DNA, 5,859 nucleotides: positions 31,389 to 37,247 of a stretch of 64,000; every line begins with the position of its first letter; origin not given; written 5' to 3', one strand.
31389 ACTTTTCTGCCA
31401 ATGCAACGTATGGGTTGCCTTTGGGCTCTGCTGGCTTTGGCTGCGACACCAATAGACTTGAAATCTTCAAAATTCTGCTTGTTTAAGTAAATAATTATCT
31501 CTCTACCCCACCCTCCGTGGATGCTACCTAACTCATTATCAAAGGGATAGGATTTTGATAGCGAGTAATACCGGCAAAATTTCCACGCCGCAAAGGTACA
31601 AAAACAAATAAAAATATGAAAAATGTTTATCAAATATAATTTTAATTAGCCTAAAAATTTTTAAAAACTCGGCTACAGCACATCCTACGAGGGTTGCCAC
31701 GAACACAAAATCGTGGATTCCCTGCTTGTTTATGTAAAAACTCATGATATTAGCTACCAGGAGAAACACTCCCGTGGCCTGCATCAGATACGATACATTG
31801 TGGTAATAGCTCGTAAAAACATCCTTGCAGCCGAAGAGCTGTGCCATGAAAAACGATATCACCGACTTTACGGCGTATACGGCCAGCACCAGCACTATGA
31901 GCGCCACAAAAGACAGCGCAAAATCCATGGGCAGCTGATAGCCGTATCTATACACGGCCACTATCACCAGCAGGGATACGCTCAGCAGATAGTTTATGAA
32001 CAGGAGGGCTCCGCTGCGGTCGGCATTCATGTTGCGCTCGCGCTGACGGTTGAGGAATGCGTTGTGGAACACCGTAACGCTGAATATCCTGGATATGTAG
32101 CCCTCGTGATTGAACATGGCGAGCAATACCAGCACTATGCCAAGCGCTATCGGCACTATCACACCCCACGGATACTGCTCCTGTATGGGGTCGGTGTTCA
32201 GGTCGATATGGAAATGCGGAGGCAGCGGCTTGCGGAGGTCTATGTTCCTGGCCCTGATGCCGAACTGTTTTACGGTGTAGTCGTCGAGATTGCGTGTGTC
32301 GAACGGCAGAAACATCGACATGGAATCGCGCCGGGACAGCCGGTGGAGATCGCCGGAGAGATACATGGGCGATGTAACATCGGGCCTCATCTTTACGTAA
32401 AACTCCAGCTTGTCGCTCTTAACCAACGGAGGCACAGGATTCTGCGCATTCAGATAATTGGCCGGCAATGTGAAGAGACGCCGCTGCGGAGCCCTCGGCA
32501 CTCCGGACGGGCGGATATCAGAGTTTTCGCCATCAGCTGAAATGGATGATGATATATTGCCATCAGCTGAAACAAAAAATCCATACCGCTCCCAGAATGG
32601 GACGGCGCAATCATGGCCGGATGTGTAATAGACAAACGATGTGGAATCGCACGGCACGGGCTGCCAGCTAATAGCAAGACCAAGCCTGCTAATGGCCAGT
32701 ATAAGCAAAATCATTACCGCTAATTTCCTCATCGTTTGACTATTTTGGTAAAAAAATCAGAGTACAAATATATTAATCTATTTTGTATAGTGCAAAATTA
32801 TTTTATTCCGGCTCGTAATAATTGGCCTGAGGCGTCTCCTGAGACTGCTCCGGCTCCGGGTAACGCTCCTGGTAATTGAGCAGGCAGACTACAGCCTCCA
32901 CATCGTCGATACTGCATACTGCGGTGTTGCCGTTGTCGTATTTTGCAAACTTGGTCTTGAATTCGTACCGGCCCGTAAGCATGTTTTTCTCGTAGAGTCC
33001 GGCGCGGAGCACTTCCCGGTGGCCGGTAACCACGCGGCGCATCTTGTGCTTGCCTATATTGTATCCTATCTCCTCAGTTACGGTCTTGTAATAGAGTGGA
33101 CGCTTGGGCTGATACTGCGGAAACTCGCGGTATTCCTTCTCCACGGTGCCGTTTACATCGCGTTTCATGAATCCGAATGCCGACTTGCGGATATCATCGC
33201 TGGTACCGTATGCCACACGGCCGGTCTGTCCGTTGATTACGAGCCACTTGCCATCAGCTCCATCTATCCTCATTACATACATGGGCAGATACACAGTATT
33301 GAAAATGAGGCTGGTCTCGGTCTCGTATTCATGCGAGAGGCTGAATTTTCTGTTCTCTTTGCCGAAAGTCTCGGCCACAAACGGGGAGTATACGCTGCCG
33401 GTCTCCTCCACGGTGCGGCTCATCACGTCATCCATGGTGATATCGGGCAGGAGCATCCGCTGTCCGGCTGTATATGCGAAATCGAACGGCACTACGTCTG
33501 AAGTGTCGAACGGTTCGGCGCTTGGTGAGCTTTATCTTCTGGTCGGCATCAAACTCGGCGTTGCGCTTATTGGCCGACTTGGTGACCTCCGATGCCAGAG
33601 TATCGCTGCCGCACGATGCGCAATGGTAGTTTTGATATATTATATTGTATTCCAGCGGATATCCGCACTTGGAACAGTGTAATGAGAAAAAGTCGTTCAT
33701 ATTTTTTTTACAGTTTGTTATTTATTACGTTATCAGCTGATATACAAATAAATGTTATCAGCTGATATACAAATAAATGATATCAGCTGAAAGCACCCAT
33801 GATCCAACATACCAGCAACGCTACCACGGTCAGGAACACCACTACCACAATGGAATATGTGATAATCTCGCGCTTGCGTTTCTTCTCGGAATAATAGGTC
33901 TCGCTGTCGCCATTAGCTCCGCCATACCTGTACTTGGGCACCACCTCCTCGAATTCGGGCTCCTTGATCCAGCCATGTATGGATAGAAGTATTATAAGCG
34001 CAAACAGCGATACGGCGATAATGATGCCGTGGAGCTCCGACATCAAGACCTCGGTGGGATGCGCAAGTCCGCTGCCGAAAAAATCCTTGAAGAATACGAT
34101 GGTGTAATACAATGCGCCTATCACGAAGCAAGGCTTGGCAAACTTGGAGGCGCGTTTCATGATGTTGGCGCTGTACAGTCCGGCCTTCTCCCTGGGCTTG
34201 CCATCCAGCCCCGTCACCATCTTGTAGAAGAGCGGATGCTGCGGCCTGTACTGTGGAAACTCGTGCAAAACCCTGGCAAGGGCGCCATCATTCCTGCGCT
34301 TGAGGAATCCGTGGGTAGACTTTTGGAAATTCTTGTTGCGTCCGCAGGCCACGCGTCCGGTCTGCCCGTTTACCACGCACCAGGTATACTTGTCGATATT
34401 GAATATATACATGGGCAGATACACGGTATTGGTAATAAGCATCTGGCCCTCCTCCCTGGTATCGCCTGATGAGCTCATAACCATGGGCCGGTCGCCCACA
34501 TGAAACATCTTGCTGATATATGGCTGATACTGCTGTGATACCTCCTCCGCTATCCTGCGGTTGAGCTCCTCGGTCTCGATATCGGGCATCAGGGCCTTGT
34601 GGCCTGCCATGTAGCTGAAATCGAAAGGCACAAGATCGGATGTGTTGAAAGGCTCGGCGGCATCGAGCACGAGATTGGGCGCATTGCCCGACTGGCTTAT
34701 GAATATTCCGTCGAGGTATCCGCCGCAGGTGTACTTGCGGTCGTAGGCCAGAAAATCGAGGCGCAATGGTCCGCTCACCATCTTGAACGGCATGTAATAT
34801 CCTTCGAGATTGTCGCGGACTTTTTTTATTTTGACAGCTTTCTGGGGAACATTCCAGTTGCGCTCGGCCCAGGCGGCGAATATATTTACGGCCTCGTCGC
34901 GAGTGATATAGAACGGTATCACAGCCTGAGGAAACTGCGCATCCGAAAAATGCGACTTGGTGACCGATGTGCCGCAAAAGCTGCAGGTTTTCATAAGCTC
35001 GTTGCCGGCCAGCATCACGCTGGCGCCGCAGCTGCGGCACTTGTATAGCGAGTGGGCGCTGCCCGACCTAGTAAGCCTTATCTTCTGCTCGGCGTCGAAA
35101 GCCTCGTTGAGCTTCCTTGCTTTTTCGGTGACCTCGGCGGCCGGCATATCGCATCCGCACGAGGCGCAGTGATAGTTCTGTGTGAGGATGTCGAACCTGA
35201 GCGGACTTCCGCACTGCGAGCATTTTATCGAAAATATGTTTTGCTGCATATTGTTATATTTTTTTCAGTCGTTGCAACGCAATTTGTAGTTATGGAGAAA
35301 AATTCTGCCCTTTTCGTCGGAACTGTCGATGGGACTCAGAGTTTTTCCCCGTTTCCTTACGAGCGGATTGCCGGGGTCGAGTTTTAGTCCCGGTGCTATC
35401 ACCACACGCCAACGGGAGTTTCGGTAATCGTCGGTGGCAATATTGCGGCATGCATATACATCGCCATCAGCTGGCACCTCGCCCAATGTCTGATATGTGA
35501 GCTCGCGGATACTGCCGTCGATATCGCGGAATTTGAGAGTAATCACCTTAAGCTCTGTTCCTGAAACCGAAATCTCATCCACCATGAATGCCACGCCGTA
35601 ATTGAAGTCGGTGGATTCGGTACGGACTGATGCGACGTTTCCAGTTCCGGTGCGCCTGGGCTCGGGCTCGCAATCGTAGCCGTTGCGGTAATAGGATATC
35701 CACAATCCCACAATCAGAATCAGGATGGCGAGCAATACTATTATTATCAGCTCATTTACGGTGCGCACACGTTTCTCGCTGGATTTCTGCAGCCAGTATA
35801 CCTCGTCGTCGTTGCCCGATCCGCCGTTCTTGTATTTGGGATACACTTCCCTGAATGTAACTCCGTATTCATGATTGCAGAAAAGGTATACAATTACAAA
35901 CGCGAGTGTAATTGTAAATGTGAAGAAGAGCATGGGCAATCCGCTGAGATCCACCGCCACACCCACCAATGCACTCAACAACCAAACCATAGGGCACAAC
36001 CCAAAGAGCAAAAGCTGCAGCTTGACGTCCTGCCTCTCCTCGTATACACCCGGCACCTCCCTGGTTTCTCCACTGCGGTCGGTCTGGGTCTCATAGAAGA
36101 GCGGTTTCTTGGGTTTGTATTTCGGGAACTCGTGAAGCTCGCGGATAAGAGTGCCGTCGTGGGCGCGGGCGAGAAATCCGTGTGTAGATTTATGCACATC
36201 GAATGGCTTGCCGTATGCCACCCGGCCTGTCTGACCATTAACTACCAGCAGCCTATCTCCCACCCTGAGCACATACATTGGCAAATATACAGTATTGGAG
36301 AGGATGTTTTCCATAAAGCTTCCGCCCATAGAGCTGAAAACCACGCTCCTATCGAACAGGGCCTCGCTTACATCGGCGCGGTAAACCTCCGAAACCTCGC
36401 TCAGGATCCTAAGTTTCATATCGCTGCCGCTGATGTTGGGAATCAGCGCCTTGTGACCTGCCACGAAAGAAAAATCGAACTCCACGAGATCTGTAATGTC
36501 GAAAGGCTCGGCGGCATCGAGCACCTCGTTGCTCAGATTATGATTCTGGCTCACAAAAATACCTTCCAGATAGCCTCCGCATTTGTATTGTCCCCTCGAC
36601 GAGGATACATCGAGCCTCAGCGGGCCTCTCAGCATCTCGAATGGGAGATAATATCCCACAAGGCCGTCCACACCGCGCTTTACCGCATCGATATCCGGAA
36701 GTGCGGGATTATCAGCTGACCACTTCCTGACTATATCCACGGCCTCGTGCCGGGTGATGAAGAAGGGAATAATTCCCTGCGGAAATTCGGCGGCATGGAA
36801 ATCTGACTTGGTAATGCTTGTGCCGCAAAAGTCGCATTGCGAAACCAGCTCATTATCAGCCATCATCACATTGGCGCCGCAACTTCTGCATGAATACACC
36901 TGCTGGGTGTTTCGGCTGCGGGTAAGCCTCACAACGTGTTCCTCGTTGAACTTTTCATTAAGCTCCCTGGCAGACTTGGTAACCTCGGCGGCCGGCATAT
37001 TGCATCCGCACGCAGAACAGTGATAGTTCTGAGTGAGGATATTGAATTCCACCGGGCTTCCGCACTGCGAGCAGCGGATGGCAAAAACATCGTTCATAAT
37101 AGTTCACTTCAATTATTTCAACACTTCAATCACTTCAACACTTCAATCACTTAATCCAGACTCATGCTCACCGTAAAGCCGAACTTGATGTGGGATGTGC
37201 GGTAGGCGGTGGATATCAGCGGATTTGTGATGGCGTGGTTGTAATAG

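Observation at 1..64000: Hyper-abundant word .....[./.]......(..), palindromic core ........, about one copy per kb in genes and spacers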

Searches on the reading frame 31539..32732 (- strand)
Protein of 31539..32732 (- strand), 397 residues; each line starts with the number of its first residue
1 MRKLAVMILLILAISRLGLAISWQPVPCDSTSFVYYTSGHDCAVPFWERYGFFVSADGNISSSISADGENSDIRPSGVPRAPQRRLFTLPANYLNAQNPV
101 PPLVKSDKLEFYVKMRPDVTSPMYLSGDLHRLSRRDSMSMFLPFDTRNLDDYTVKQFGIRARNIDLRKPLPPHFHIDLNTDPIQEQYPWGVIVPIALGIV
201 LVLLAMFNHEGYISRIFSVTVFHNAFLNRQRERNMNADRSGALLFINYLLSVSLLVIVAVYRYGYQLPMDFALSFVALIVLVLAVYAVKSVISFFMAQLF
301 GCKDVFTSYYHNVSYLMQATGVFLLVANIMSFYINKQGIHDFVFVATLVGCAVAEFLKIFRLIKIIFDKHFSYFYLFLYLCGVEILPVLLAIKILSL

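Call 23: search_protein_families(library=pfam, proteins=[window:31539-32732:-])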
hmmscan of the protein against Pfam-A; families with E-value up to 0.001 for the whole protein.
window:31539-32732:- (397 aa): 1 family
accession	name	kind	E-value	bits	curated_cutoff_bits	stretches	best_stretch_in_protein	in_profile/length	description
PF14093.11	DUF4271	-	2.6e-20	73.6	29.7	1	195-395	5-206/206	Domain of unknown function (DUF4271)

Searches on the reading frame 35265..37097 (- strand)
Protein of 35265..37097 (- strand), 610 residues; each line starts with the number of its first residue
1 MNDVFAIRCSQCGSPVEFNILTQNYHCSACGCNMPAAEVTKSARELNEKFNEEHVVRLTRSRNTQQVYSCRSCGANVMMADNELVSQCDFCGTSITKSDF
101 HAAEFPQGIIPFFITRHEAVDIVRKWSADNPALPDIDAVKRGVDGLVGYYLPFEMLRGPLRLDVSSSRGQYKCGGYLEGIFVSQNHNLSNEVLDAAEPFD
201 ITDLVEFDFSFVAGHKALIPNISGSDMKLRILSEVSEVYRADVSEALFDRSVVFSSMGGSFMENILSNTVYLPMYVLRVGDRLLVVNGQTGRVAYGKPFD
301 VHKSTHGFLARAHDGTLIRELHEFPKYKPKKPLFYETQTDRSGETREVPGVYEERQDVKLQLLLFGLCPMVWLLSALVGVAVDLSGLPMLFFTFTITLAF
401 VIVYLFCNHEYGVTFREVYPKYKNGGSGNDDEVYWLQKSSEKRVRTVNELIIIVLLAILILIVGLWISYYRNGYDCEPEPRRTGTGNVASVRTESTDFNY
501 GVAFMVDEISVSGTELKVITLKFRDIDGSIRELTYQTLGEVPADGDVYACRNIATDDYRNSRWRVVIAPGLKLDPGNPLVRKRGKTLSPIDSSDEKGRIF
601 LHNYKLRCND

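Call 7: find_related_loci(query=window:35268-37097:-, collection=genome_contigs, flank=10000)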
Query window:35268-37097:- (610 aa) in genome_contigs; peptide patterns used: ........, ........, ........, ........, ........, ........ (x = any residue, [..] = any of these).
24 stretches matched a pattern; 2 encode a relative of the query (tblastn E <= 1e-3); 2 distinct loci.
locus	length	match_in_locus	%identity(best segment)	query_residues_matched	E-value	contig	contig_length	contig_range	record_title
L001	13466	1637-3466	97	1-610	0e+0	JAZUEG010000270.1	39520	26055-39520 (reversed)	MAG: Bacteroidales bacterium isolate T1900045300_TH20190070.MAGScoT_cleanbin_000039 SGB_6140_k141_90591, whole genome sh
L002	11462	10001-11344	60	1-448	0e+0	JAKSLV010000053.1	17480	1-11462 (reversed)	MAG: Bacteroidales bacterium isolate Horse_feces108 MAG108_53, whole genome shotgun sequence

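Call 23: search_protein_families(library=pfam, proteins=[window:35265-37097:-])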
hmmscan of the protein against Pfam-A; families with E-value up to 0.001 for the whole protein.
window:35265-37097:- (610 aa): 0 families

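Call 67: search_protein_families(library=ncbifam, proteins=[window:35265-37097:-], max_evalue=0.01)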
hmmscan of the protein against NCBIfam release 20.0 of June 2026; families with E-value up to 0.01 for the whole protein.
window:35265-37097:- (610 aa): 1 family
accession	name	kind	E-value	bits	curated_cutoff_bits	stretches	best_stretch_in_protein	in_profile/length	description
NF001607.0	PRK00398.1-4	equivalog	0.0066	16.2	89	0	65-95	7-38/53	DNA-directed RNA polymerase subunit P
